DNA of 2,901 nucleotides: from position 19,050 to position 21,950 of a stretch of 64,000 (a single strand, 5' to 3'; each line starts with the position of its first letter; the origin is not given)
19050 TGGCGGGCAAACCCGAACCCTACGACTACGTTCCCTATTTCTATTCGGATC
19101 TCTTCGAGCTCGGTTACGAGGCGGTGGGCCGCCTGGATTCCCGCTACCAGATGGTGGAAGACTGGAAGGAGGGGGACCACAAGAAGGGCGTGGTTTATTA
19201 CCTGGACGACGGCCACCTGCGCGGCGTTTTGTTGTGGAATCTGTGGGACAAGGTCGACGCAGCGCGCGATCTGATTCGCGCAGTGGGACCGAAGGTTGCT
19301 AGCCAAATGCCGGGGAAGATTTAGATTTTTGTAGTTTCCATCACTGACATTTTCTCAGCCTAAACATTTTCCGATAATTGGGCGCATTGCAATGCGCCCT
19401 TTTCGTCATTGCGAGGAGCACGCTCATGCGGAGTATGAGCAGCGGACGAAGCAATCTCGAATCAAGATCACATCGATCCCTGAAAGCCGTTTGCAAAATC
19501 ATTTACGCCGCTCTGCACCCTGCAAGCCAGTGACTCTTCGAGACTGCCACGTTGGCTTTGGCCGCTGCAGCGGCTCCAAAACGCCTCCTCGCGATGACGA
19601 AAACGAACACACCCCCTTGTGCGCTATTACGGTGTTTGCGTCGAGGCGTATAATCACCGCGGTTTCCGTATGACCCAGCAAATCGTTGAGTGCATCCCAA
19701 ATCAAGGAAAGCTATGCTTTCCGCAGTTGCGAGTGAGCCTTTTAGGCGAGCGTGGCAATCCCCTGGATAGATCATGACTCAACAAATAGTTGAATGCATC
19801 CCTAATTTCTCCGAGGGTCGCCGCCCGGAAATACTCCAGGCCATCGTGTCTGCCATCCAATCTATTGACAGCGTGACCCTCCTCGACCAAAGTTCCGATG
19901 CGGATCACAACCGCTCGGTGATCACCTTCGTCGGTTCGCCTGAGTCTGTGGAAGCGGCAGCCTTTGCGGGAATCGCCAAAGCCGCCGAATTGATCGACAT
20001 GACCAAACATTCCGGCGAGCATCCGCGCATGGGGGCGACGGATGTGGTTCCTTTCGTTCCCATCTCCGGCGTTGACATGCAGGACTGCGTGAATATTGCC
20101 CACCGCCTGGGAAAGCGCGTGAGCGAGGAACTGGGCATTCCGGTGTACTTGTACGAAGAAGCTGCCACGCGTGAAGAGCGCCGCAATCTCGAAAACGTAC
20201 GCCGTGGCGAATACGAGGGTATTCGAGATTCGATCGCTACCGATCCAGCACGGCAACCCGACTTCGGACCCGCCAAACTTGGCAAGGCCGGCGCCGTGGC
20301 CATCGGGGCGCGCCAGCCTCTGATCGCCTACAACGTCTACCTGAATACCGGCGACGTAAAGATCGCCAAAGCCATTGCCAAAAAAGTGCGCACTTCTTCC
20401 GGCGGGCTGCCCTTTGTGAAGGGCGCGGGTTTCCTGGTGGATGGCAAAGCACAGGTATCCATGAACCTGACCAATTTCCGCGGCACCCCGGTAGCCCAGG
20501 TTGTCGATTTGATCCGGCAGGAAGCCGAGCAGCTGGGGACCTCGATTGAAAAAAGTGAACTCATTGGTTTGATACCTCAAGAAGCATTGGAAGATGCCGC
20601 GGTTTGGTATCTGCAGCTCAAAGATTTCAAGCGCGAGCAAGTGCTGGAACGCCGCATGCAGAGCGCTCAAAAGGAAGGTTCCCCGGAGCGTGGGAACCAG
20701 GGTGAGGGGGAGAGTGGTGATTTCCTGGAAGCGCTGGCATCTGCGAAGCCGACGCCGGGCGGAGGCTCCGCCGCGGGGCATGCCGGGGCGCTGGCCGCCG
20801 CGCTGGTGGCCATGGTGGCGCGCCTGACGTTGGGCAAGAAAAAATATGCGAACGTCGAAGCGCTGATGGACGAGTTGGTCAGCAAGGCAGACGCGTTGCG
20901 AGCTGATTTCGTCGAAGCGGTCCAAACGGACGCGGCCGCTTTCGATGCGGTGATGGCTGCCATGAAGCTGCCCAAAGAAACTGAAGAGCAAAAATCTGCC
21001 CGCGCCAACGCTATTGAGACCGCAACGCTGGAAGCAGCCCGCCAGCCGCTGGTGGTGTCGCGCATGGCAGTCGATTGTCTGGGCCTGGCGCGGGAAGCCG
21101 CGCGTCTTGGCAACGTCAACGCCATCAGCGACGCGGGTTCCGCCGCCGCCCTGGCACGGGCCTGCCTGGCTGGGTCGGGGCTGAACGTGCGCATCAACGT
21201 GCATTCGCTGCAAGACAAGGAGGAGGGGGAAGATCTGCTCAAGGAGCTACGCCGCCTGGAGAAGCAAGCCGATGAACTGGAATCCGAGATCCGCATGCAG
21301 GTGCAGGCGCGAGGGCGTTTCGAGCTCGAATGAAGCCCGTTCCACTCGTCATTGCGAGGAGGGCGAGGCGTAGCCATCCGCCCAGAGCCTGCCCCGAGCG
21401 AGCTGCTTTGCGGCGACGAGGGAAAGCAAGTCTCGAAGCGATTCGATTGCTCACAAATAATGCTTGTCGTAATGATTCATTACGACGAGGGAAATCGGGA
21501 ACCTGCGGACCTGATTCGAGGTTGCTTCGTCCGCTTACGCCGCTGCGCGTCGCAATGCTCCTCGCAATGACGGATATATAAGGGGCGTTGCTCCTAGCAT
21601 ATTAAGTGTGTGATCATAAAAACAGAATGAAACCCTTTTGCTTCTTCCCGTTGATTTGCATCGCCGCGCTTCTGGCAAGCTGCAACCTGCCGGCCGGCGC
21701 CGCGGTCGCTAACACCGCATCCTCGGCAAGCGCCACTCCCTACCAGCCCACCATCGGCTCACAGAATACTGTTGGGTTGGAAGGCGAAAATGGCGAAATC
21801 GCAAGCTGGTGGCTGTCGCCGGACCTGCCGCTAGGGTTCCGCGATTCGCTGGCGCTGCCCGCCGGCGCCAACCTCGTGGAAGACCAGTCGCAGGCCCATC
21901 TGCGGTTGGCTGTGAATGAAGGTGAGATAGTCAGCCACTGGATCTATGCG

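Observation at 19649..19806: Upstream ORF repeats the first 11 codons of ftcD with only synonymous changes and ends in an ATGA overlap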

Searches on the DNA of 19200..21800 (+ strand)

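Call 5: search_rna_families(source=window, start=19200, end=21800, threshold=evalue, max_evalue=5)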
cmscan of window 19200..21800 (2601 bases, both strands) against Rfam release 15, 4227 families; matches with E-value up to 5: 2.
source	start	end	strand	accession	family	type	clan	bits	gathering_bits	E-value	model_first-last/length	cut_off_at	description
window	21391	21500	+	RF01527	CrfA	Gene; sRNA;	-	17.5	38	4.1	1-136/136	no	Caulobacter sRNA CrfA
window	19589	19624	+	RF01662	ceN89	Gene; snRNA; snoRNA; CD-box;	-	17.2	48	4.3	1-78/78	no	Caenorhabditis snoRNA ceN89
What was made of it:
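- On Leader peptide / attenuator of ftcD: Rfam gives no family at E up to 5 (call 5).
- Rfam gives no match (call 5).
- Tried and rejected: Known RNA families: an Rfam scan of 19200-21800 at E up to 5 gave only two chance-level hits (call 5).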

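Call 56: build_rna_model(alignment_id=A2)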
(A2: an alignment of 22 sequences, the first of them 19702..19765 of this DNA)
Model R1 built from alignment A2 (22 sequences, 78 columns); structure: RNAalifold consensus.
model positions 62; base pairs 14; branch points 1; effective number of sequences 2.79; information 0.903 bits per position. Calibrated on 0.2 Mb of random sequence (short: E-values are rough).
structure used (alignment columns):
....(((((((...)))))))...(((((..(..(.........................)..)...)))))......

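Call 57: search_with_rna_model(model_id=R1, source=window, filters=off, max_evalue=10)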
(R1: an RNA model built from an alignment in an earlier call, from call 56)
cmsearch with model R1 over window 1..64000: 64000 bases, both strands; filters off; matches with E-value up to 10: 46.
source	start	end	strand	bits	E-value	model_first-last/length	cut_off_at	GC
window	19702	19765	+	66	7.4e-18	1-62/62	no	0.55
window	42770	42854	+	24.4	1.6e-05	1-62/62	no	0.53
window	21515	21598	-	23.8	2.4e-05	1-62/62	no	0.58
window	18008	18041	+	20.9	0.00018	1-62/62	no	0.53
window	19389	19461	+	18.2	0.0011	1-62/62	no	0.56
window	49607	49690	+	15.4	0.0078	1-62/62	no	0.56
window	19706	19722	-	13.8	0.023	5-21/62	no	0.47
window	44968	45036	+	12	0.081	1-62/62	no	0.65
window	46902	46960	-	11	0.16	1-62/62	no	0.51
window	31679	31718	+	10.2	0.26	1-62/62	no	0.6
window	7254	7305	-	9.7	0.37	1-62/62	no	0.56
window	7527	7572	-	8.9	0.68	1-62/62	no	0.72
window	60553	60612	-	8.8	0.71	1-62/62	no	0.58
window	6348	6416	-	8.7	0.77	1-62/62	no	0.52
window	54830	54871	+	8.5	0.86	1-62/62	no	0.48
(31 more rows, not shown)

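Call 61: search_with_rna_model(model_id=R1, sources=[L001, L002, L003, L004, L005, L006, L007, L008, L009, L010, L011, L012, L013, L014, L015, L016, L017, L018, L019, L020, L021, L022, L023, L024, L025, L026, L027, L028, L029, L030, L031, L032, L033, L034, L035, L036, L037, L038, L039, L040, L041, L042, L043, L044, L045, L046, L047, L048, L049, L050, L051, L052, L053, L054, L055, L056, L057, L058, L059, L060, L061, L062, L063, L064, L065, L066, L067, L068, L069, L070, L071, L072, L073, L074, L075, L076, L077, L078, L079, L080, L086, L087, L088, L089, L135, L136, L137], max_evalue=0.001)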
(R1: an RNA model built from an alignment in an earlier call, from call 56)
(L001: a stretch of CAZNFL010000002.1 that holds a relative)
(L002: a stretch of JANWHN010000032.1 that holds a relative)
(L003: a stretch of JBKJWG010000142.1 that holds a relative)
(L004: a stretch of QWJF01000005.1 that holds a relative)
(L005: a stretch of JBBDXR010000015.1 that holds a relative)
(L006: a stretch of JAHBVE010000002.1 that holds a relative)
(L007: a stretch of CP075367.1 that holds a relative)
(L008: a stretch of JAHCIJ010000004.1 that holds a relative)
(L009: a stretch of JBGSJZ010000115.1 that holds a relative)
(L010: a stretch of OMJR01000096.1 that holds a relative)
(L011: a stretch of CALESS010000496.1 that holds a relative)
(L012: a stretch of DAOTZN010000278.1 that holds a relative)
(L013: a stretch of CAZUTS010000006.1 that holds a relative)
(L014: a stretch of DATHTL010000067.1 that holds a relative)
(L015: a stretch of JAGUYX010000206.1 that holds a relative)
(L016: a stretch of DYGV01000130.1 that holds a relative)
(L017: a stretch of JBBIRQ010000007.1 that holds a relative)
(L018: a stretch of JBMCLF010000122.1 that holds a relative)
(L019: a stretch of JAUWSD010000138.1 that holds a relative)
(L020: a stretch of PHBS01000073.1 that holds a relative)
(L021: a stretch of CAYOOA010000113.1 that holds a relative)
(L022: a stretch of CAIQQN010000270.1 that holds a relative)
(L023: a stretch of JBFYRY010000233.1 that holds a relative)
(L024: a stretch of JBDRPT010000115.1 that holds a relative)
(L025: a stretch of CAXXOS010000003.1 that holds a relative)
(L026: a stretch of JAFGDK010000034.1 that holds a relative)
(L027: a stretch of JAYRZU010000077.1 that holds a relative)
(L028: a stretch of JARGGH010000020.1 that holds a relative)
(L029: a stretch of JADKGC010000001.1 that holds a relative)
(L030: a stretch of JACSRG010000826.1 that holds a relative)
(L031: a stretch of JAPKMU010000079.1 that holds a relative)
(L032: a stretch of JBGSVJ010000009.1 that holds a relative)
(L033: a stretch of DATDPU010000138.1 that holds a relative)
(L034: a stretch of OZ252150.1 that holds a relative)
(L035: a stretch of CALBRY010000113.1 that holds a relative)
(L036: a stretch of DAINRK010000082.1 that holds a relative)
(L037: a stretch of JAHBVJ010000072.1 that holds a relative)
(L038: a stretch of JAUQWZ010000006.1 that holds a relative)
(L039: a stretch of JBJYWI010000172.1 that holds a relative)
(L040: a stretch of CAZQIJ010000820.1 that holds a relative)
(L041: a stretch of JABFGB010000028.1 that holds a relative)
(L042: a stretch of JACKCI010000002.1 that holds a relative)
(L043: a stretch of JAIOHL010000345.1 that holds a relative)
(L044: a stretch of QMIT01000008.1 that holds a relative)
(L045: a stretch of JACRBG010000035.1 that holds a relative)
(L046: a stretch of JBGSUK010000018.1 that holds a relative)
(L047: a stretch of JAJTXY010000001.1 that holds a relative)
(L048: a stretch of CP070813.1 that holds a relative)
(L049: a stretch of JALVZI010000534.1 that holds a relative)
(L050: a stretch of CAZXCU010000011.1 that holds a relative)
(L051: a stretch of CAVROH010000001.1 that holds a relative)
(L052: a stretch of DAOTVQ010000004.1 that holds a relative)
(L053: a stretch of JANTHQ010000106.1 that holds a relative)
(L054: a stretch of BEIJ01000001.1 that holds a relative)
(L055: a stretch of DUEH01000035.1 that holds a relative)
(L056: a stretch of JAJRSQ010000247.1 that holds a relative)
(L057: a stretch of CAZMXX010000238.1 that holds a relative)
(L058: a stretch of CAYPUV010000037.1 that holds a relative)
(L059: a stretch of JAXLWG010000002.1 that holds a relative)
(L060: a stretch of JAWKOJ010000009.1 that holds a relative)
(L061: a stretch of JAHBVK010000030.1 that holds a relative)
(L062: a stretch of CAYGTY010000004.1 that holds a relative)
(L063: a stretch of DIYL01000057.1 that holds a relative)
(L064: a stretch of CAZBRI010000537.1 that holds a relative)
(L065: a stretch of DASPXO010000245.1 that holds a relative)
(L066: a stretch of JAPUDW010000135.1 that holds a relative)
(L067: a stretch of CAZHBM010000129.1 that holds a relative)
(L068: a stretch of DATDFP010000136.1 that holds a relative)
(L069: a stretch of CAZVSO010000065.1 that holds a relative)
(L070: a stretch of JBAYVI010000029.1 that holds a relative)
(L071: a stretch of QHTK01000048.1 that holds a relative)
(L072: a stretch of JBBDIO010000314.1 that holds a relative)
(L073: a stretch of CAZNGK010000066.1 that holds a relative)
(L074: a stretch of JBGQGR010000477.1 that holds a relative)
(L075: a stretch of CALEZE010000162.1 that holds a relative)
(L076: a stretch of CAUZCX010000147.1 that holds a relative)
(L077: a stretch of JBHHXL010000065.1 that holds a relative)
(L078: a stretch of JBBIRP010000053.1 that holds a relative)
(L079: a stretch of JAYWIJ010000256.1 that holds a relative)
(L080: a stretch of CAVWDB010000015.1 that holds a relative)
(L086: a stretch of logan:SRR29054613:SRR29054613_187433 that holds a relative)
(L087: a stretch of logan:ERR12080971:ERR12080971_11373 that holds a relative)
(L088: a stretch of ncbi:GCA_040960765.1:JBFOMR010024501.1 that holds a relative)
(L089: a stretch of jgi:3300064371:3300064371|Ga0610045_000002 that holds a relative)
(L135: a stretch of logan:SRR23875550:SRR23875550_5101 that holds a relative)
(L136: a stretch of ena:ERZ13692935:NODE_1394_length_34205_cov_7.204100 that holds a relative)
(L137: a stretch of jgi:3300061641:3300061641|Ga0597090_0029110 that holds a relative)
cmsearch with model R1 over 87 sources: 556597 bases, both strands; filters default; matches with E-value up to 0.001: 5.
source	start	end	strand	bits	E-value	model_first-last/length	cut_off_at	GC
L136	918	979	+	87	3.5e-23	1-62/62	no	0.56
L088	1825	1886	-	70.8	2.3e-18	1-62/62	no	0.55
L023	4647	4700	-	30.5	2.2e-06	1-62/62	no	0.52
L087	753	809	-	29.7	3.7e-06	1-62/62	no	0.58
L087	648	733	+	22.7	0.00044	1-62/62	no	0.55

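Call 62: search_with_rna_model(model_id=R1, sources=[L090, L091, L092, L093, L094, L095, L096, L097, L098, L099, L100, L101, L102, L103, L104, L105, L106, L107, L108, L109, L110, L111, L112, L113, L114, L115, L116, L117, L118, L119, L120, L121, L122, L123], max_evalue=0.001)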
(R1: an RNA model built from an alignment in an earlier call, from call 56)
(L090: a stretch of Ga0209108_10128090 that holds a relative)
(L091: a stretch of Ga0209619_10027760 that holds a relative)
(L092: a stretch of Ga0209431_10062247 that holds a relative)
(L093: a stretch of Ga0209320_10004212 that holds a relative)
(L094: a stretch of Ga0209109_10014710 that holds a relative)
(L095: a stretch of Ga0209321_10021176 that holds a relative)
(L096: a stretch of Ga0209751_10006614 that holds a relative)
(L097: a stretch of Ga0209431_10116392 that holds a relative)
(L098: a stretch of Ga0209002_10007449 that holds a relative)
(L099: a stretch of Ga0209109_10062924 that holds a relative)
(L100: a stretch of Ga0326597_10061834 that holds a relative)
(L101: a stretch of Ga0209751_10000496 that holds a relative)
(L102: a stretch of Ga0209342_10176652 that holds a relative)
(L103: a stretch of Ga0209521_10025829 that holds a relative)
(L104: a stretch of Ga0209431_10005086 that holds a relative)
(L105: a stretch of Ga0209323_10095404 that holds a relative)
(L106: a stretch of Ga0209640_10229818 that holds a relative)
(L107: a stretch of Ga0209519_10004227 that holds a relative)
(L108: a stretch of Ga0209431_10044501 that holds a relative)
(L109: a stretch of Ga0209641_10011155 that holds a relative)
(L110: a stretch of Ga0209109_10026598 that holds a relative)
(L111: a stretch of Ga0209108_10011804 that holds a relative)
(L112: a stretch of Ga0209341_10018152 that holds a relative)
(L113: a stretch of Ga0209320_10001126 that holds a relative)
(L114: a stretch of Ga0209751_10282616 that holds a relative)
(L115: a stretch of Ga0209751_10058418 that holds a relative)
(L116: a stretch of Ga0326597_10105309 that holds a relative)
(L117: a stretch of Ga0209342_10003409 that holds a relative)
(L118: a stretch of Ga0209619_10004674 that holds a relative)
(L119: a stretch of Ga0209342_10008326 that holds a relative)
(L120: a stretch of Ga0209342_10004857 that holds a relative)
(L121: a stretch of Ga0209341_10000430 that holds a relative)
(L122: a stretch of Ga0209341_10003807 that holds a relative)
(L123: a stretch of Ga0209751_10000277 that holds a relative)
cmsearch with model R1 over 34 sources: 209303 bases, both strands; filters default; matches with E-value up to 0.001: 43.
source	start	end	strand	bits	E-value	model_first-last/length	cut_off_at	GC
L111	2161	2222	-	88.9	3.7e-24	1-62/62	no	0.58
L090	854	915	-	88.5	4.7e-24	1-62/62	no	0.6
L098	3077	3138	-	87.4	1e-23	1-62/62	no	0.52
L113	11528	11589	+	87.4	1e-23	1-62/62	no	0.52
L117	5778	5839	-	86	2.6e-23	1-62/62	no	0.6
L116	283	344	+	83.4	1.6e-22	1-62/62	no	0.55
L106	1005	1065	-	82.9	2.2e-22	1-62/62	no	0.54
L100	198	259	-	82.6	2.8e-22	1-62/62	no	0.58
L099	337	405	+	81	8.3e-22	1-62/62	no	0.57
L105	264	325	-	80.1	1.5e-21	1-62/62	no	0.58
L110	447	517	+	79.6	2.1e-21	1-62/62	no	0.56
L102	802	867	+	79.4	2.4e-21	1-62/62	no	0.56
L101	4251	4313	+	78.4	4.9e-21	1-62/62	no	0.57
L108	2489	2553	+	77.1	1.2e-20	1-62/62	no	0.6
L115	3083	3147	-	77.1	1.2e-20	1-62/62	no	0.6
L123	2031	2095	-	76.5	1.8e-20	1-62/62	no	0.58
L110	679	749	+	76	2.4e-20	1-62/62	no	0.54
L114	1060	1130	-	75.9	2.7e-20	1-62/62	no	0.59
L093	5127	5195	-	74.7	6.2e-20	1-62/62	no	0.58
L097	467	537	+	73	2e-19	1-62/62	no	0.55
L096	10097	10160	-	72.9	2e-19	1-62/62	no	0.53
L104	9739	9802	-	72.9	2e-19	1-62/62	no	0.53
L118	7892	7953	-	70.6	1e-18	1-62/62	no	0.66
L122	7195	7256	-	70.6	1e-18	1-62/62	no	0.66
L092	2718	2786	-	67.6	8.1e-18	1-62/62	no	0.55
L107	3614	3677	+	66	2.4e-17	1-62/62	no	0.55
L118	3501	3598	-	61.1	6.5e-16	1-62/62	no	0.61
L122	2804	2901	-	61.1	6.5e-16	1-62/62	no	0.61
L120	11142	11241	-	55.5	3e-14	1-62/62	no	0.61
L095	983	1082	-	53.7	1e-13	1-62/62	no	0.63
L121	267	366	+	53.7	1e-13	1-62/62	no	0.63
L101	7978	8039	+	53.4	1.3e-13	1-62/62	no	0.58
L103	4001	4095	-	51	6.6e-13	1-62/62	no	0.6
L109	1107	1201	-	51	6.6e-13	1-62/62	no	0.6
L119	2599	2693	+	51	6.6e-13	1-62/62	no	0.6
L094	245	305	-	51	6.7e-13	1-62/62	no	0.56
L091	3224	3278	+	47.4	7.9e-12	1-62/62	no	0.6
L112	5282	5336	-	47.4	7.9e-12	1-62/62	no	0.6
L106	421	517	+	46.8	1.2e-11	1-62/62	no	0.64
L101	1125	1224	+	45.7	2.5e-11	1-62/62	no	0.6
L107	5427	5510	-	23.8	7.8e-05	1-62/62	no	0.58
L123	288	353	-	22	0.00027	1-62/62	no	0.53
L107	1920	1953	+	20.9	0.00059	1-62/62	no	0.53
